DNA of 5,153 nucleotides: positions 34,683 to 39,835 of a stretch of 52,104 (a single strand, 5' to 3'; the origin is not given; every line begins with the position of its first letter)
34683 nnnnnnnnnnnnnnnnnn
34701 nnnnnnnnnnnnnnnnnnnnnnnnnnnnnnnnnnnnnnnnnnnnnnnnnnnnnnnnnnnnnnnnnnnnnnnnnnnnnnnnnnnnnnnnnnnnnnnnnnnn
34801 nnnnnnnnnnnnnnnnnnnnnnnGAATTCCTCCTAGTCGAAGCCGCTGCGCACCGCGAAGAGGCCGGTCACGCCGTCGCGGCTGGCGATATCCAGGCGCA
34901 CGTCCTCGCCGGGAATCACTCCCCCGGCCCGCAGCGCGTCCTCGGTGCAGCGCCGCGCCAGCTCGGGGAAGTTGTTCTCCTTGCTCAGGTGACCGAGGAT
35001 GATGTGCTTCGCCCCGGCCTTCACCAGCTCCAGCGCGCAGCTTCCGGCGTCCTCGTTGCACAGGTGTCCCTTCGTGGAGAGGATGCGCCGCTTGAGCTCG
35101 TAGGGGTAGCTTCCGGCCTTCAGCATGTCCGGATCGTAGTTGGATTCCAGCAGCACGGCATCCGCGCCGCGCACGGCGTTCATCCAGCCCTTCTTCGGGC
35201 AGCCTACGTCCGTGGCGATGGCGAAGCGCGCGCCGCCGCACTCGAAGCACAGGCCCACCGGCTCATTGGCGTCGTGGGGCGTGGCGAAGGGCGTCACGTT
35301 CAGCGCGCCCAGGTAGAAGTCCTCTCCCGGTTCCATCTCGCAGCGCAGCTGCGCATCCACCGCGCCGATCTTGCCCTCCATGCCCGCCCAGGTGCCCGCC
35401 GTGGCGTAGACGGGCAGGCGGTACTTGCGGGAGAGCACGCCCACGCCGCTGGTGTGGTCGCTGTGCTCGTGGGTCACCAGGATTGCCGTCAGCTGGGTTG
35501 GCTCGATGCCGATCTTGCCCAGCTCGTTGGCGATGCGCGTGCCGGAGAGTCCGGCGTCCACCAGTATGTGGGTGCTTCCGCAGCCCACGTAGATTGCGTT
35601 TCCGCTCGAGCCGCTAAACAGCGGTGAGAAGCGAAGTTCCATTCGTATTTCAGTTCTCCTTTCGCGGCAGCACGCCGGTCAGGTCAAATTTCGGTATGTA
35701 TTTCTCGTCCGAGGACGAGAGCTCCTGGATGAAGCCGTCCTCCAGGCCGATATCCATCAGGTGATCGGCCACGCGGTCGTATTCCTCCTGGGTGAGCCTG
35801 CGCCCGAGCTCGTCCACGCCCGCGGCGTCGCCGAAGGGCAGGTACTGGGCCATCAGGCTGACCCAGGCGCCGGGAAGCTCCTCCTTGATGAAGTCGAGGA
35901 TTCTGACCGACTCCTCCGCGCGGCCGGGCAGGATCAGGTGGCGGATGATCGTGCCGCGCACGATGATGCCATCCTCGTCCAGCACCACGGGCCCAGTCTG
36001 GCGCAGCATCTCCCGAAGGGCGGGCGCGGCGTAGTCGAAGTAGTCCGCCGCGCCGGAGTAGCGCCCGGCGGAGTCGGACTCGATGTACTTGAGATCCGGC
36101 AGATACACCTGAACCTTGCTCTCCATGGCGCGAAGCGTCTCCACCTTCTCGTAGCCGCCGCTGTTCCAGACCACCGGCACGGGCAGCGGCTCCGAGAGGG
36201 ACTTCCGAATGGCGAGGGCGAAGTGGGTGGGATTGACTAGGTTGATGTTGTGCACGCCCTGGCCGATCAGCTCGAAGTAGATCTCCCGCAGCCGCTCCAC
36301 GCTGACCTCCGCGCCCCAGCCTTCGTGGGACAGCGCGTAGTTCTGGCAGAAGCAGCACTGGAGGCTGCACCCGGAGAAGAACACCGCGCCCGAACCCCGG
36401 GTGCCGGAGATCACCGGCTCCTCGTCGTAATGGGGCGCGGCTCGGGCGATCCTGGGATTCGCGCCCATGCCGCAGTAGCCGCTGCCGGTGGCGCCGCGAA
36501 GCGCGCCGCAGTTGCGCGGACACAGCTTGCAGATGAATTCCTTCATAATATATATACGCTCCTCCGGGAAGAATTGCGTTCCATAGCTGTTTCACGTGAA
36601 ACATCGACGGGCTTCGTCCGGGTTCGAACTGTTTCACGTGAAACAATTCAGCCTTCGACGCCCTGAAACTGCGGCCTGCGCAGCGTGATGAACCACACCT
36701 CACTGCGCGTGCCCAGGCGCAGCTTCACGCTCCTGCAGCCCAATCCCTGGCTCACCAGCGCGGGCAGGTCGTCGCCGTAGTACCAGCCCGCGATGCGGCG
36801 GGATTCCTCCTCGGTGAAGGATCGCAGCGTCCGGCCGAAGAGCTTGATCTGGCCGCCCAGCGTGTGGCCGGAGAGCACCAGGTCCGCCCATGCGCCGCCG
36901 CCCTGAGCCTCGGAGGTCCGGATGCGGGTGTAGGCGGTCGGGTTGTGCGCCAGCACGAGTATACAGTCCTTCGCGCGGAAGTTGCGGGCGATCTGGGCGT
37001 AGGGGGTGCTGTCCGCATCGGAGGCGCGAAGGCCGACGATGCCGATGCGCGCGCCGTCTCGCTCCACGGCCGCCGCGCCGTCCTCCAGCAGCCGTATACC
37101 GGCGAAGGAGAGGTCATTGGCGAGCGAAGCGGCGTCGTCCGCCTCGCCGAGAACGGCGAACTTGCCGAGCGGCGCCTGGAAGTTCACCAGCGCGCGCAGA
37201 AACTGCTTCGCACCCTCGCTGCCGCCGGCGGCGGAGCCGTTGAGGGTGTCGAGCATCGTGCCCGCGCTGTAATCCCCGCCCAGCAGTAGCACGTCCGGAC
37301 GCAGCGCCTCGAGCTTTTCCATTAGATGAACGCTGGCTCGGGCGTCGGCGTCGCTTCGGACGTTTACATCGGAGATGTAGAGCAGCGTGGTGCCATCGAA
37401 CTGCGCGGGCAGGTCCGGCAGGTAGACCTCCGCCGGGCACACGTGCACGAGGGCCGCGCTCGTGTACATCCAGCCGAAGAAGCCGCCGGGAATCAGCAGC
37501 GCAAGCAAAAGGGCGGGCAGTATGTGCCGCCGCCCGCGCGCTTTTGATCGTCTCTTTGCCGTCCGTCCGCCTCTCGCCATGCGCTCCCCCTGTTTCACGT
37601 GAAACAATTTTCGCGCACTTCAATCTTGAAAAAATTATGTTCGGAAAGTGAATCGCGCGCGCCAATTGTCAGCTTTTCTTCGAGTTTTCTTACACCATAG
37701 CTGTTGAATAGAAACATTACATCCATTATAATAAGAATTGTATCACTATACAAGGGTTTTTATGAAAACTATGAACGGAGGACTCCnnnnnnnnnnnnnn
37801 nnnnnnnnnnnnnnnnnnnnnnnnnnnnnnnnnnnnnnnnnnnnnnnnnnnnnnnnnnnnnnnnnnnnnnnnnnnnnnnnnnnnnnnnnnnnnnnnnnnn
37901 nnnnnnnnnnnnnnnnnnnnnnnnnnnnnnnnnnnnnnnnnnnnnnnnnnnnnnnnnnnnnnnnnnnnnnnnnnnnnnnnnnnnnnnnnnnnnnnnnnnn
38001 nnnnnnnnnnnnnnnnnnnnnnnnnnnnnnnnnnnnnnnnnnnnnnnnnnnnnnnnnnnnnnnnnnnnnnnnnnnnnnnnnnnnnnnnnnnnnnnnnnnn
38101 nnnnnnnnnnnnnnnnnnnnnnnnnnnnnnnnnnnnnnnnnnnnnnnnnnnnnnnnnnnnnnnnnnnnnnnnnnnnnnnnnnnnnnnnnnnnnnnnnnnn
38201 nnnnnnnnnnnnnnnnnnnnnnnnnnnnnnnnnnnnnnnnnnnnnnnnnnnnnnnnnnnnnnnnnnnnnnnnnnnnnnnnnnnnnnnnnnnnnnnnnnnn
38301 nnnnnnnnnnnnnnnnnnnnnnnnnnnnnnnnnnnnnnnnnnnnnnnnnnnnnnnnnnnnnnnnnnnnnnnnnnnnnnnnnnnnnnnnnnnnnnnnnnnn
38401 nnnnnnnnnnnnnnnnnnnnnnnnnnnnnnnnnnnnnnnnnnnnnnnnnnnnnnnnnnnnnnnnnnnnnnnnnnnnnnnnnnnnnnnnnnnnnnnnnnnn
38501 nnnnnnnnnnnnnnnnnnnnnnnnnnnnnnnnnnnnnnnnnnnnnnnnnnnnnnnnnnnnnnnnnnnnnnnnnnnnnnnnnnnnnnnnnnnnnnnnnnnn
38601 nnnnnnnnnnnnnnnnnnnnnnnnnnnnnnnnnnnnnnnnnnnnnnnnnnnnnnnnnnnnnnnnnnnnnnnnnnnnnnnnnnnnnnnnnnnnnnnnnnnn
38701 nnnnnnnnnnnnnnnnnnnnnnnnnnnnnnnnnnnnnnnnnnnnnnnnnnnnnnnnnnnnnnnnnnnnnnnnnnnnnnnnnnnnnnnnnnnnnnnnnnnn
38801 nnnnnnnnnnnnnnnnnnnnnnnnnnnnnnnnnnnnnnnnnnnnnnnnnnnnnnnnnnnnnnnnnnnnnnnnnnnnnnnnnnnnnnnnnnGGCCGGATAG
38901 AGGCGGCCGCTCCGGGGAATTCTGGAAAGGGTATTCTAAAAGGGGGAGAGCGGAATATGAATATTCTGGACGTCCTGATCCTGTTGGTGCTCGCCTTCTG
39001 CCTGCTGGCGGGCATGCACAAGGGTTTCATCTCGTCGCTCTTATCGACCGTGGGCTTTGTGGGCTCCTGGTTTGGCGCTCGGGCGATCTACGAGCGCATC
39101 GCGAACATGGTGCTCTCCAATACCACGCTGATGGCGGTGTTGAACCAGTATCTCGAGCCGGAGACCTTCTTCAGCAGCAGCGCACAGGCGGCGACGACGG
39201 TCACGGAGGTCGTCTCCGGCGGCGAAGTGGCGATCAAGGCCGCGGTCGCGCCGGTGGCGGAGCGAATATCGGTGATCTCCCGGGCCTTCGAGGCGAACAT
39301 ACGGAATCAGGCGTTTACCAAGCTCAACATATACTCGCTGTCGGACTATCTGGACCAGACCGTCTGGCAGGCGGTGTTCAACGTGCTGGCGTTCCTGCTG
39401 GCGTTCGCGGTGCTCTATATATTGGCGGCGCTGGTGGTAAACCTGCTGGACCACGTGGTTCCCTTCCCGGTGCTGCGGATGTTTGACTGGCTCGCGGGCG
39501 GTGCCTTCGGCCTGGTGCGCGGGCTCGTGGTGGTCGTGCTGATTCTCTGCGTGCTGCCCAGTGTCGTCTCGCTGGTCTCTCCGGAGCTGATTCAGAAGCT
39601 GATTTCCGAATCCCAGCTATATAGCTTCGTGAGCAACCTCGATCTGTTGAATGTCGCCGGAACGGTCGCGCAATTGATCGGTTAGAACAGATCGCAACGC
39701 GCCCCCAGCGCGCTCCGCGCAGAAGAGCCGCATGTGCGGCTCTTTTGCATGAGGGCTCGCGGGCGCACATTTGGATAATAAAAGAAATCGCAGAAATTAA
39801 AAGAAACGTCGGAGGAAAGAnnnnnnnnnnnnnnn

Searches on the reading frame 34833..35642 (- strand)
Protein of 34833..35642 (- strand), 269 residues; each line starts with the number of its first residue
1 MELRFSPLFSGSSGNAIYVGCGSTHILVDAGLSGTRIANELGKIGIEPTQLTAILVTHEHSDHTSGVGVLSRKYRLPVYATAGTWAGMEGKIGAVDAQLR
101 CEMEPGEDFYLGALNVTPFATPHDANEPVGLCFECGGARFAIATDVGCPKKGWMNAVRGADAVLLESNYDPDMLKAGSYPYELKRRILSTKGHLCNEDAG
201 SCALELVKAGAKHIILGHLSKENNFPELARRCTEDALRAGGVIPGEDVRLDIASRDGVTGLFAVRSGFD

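Call 41: search_protein_families(library=pfam, proteins=[window:34833-35642:-])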
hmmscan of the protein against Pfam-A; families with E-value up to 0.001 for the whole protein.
window:34833-35642:- (269 aa): 3 families
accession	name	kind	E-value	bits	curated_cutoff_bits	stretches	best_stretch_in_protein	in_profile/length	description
PF12706.13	Lactamase_B_2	-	1.2e-20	74.4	27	1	24-206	1-190/200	Beta-lactamase superfamily domain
PF00753.33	Lactamase_B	-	8.6e-17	62.2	22.7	1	13-157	5-161/196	Metallo-beta-lactamase superfamily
PF23023.1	Anti-Pycsar_Apyc1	-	0.00021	21.3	50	1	15-71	21-74/250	Anti-Pycsar protein Apyc1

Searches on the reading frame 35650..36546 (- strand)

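Call 41: search_protein_families(library=pfam, proteins=[window:35650-36546:-])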
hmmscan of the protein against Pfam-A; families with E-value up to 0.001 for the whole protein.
window:35650-36546:- (298 aa): 1 family
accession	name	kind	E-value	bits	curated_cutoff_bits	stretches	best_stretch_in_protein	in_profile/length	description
PF04055.27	Radical_SAM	-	0.0004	21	29.5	0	56-104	3-52/166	Radical SAM superfamily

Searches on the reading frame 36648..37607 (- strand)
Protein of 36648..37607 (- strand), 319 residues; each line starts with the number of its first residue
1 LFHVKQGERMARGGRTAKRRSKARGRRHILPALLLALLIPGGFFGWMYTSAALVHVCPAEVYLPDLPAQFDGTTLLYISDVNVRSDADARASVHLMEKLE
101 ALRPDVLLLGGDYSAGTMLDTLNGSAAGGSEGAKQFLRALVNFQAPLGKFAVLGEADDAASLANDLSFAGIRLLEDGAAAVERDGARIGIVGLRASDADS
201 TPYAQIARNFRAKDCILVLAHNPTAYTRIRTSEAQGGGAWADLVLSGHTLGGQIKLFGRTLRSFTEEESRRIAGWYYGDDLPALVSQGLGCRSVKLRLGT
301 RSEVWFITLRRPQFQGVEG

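Call 41: search_protein_families(library=pfam, proteins=[window:36648-37607:-])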
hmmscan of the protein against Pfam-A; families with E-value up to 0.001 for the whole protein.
window:36648-37607:- (319 aa): 1 family
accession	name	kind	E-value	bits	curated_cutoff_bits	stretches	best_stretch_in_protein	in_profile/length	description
PF00149.33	Metallophos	-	0.0008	20.3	21.5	0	75-249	3-188/191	Calcineurin-like phosphoesterase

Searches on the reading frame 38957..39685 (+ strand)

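Call 41: search_protein_families(library=pfam, proteins=[window:38957-39685:+])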
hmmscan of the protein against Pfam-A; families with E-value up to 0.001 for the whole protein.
window:38957-39685:+ (242 aa): 1 family
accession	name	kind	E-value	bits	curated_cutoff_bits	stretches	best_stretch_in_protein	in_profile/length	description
PF02674.22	Colicin_V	-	9.7e-24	84.4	29.3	2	128-227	45-141/144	Colicin V production protein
